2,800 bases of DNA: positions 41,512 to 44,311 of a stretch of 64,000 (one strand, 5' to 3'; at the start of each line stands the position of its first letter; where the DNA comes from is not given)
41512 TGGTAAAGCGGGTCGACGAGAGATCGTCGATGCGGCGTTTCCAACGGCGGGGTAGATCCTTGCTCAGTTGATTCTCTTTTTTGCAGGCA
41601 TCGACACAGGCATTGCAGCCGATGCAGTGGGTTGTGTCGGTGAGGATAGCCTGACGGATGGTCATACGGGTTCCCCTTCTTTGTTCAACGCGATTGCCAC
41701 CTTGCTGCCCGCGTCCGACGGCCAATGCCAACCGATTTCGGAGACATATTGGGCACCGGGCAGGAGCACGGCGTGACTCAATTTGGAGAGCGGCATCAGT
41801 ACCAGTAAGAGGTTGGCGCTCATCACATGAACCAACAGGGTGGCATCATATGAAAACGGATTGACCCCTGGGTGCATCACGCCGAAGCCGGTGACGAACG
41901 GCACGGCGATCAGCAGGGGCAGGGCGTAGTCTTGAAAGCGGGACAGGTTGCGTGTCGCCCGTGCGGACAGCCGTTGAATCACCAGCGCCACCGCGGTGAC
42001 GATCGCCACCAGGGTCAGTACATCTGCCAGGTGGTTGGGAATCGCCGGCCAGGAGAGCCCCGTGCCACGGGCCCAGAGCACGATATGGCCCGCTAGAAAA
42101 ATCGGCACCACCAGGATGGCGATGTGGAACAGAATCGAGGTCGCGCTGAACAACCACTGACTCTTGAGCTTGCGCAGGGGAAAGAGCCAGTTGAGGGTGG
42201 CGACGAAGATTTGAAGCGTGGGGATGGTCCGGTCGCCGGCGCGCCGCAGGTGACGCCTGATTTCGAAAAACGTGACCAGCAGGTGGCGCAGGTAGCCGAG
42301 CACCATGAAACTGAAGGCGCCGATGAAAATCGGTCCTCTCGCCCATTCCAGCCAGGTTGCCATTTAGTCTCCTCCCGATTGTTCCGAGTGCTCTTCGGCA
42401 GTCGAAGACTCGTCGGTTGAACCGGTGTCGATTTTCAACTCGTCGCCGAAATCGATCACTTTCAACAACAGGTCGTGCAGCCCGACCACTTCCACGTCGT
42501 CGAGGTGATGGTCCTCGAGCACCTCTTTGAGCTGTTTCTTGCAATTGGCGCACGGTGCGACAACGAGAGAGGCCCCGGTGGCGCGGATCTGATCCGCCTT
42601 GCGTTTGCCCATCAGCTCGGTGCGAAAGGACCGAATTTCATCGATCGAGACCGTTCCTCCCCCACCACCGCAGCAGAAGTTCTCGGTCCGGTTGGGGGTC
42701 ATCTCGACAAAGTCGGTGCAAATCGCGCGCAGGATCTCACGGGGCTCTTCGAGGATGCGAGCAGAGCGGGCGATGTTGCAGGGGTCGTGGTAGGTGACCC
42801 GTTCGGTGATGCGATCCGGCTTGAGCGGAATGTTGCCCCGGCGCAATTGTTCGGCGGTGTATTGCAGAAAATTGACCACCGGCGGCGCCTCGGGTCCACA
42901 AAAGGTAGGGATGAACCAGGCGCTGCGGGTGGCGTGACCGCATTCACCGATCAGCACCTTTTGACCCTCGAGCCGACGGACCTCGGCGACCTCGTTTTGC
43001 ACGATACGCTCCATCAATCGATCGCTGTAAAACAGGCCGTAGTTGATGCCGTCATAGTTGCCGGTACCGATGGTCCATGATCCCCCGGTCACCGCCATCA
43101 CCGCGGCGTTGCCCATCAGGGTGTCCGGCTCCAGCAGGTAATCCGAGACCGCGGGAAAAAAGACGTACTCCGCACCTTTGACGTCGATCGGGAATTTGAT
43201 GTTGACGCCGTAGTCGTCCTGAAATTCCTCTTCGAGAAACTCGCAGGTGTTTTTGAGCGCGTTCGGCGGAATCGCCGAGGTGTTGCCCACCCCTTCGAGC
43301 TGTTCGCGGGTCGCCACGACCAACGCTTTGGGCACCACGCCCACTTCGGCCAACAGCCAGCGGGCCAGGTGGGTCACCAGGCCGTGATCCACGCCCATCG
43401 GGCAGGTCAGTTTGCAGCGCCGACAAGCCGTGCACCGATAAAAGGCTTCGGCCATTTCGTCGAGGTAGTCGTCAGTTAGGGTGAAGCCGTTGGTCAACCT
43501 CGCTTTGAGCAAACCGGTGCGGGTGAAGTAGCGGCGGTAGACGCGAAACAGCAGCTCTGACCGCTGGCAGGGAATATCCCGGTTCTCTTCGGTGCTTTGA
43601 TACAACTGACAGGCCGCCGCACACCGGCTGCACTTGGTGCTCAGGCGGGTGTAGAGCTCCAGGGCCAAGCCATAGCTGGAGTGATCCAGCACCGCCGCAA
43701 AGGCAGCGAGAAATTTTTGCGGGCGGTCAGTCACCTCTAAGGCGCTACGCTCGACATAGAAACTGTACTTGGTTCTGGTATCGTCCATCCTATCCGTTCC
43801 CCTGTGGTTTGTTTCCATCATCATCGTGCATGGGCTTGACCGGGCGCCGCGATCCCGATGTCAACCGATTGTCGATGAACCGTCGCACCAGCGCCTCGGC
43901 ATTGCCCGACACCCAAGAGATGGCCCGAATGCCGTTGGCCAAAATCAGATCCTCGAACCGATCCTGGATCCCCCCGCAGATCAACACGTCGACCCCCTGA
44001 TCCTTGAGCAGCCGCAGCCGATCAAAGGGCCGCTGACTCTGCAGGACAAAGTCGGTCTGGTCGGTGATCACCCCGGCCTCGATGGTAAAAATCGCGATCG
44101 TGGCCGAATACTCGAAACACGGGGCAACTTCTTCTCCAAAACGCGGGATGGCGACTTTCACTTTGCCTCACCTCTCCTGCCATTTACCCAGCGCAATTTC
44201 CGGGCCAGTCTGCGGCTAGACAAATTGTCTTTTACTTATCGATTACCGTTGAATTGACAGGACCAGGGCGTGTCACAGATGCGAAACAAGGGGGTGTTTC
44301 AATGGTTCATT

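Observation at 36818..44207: Sigma-54-driven operon encoding a DsrMKJOP/Hmc-like membrane redox complex (NrfD subunit fused to a hexaheme cytochrome c) co-transcribed with a PAS kinase and two receivers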

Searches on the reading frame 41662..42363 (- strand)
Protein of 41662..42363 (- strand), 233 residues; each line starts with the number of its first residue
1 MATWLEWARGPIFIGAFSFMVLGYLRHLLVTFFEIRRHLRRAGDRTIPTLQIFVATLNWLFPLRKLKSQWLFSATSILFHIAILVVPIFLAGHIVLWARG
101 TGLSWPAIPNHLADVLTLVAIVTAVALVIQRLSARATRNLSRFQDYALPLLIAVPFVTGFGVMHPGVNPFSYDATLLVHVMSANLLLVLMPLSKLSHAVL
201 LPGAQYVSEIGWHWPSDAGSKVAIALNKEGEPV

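Call 3: search_protein_families(library=pfam, proteins=[window:41662-42363:-], max_evalue=0.01)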
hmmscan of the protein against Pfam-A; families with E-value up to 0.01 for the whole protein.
window:41662-42363:- (233 aa): 1 family
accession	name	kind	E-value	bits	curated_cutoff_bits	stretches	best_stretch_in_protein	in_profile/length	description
PF02665.19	Nitrate_red_gam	-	0.001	19.2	22.9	0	70-162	42-140/217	Nitrate reductase gamma subunit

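Call 6: search_protein_families(library=ncbifam, proteins=[window:41662-42363:-], max_evalue=0.001)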
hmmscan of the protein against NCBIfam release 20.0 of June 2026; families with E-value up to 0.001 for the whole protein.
window:41662-42363:- (233 aa): 3 families
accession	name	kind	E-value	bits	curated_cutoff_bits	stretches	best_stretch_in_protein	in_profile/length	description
NF045723.1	memb_anch_TmcC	equivalog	9.1e-34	116.8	240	1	5-202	4-199/218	TmcC family electron transfer complex membrane anchor subunit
NF045716.1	sulf_resp_HmcE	equivalog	1.4e-30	106.7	275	1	9-200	6-199/226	sulfate respiration complex protein HmcE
NF038018.1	qmoC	equivalog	0.00018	21.1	300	1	102-199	253-352/360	quinone-interacting membrane-bound oxidoreductase complex subunit QmoC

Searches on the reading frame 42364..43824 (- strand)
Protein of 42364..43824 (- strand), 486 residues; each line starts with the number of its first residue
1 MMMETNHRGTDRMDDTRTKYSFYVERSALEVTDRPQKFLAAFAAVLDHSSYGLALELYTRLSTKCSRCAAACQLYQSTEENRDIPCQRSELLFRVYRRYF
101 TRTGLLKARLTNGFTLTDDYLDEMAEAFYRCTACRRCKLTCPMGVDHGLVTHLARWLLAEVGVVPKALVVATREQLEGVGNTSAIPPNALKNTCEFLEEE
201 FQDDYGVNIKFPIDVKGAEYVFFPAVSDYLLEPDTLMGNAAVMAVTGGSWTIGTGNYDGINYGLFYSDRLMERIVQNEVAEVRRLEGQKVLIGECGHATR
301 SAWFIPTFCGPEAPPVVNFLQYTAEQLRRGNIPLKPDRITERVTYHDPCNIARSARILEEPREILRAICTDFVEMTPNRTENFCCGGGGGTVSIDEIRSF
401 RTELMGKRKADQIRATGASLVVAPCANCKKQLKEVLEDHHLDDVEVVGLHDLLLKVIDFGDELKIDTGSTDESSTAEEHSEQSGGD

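Call 3: search_protein_families(library=pfam, proteins=[window:42364-43824:-], max_evalue=0.01)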
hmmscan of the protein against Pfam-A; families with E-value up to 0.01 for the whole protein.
window:42364-43824:- (486 aa): 4 families
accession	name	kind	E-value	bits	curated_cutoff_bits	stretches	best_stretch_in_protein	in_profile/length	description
PF02754.22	CCG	-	1e-15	58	20.6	1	343-433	1-85/85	Cysteine-rich domain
PF13183.11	Fer4_8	-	1.5e-07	32.3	27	1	63-145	6-68/68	4Fe-4S dicluster domain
PF13534.11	Fer4_17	-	0.00012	23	22.2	1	64-146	4-61/61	4Fe-4S dicluster domain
PF12838.12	Fer4_7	-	0.0054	17.6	27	1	64-145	4-52/52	4Fe-4S dicluster domain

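Call 6: search_protein_families(library=ncbifam, proteins=[window:42364-43824:-], max_evalue=0.001)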
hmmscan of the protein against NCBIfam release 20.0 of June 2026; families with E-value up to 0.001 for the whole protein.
window:42364-43824:- (486 aa): 9 families
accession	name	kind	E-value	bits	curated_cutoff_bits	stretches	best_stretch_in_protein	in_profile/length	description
NF045796.1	DsrK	equivalog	9.5e-83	278.3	400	1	54-448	44-432/453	sulfate reduction electron transfer complex DsrMKJOP subunit DsrK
NF045711.1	sulf_resp_HmcF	equivalog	5.1e-63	213.5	750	1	54-464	54-456/457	sulfate respiration complex iron-sulfur protein HmcF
NF045724.1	ferredox_TmcB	equivalog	8.5e-60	202.5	735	1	36-457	18-428/430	electron transfer complex ferredoxin TmcB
NF004898.0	PRK06259.1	equivalog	2.6e-27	95.6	385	1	335-457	371-488/488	fumarate reductase (CoM/CoB) subunit TfrB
NF045670.1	quin_L_LdhH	equivalog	4.4e-20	71.5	800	1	316-452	576-704/706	L-lactate dehydrogenase (quinone) large subunit LdhH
NF008369.0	PRK11168.1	equivalog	7.4e-12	44.9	278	1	321-435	276-383/401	anaerobic glycerol-3-phosphate dehydrogenase subunit C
NF008434.0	PRK11274.1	equivalog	1.4e-10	40.7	333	2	335-435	297-391/409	glycolate oxidase subunit GlcF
TIGR03379.1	glycerol3P_GlpC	equivalog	9.3e-10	37.8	279.9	1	321-435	273-380/397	anaerobic glycerol-3-phosphate dehydrogenase subunit GlpC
NF045663.1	diclust_near_Sec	equivalog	1.3e-06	26.8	530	1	331-435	523-621/759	pyridine nucleotide-disulfide oxidoreductase/dicluster-binding protein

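Call 35: search_solved_structures(query=window:42364-43824:-, max_evalue=0.001, show_alignments=2)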
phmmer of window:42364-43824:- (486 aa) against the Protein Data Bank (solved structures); distinct sequences matched with E-value up to 0.001: 1.
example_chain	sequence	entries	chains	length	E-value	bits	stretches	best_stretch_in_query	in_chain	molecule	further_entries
9ojn_A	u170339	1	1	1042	1.9e-12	49.8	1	127-464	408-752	Iron-sulfur-binding reductase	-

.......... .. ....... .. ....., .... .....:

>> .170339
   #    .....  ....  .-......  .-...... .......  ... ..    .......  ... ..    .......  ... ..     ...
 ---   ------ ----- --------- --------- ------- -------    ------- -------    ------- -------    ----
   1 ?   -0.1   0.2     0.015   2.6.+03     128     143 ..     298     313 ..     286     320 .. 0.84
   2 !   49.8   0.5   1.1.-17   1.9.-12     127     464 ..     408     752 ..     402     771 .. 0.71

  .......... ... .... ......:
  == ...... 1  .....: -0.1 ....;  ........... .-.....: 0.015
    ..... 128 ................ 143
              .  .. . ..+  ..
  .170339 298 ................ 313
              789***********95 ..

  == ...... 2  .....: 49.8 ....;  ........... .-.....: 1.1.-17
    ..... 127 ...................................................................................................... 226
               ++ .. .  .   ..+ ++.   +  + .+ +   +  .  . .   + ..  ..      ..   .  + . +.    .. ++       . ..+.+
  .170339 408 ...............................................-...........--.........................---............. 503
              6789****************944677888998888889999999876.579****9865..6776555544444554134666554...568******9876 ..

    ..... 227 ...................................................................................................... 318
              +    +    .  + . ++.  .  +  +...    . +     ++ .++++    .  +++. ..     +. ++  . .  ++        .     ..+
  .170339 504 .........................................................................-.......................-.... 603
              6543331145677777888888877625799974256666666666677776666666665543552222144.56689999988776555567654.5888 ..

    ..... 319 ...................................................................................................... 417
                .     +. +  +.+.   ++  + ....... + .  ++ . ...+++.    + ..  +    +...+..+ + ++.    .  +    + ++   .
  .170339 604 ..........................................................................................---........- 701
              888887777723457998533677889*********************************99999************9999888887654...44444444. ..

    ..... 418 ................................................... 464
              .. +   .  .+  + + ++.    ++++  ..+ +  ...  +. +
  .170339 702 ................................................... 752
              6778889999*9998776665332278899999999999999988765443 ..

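Call 41: list_cluster_members(proteins=[P0001, window:42364-43824:-, window:41662-42363:-, window:40880-41665:-, window:35235-36641:-])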
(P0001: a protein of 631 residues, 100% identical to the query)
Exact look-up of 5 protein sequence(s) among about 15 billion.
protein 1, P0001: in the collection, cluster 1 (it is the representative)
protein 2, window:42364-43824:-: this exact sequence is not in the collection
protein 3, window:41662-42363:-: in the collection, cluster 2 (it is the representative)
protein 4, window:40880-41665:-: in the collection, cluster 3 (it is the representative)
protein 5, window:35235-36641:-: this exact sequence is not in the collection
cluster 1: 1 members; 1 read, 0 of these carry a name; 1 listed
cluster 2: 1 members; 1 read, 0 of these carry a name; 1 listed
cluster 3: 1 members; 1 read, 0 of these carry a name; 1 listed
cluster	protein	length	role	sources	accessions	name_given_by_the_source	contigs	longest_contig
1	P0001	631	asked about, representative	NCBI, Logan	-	-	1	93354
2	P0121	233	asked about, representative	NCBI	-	-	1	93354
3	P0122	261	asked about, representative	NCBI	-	-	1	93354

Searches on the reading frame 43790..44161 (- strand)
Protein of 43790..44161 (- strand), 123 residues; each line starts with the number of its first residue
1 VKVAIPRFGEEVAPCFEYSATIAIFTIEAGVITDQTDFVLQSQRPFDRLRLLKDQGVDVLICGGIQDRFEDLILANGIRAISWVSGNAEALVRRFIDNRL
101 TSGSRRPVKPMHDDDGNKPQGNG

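Call 3: search_protein_families(library=pfam, proteins=[window:43790-44161:-], max_evalue=0.01)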
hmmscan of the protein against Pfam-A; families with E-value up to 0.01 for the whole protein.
window:43790-44161:- (123 aa): 1 family
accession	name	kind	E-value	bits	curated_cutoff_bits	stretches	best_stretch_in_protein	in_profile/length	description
PF02579.22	Nitro_FeMo-Co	-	1.4e-06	28.9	26.3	1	9-96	2-93/94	Dinitrogenase iron-molybdenum cofactor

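Call 6: search_protein_families(library=ncbifam, proteins=[window:43790-44161:-], max_evalue=0.001)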
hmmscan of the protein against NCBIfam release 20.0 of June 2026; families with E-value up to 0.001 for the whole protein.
window:43790-44161:- (123 aa): 1 family
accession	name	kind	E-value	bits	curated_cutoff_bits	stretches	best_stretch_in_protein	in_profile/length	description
NF041136.1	MrpORP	equivalog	2.1e-10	40.4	450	1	1-99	265-364/365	iron-sulfur cluster carrier protein MrpORP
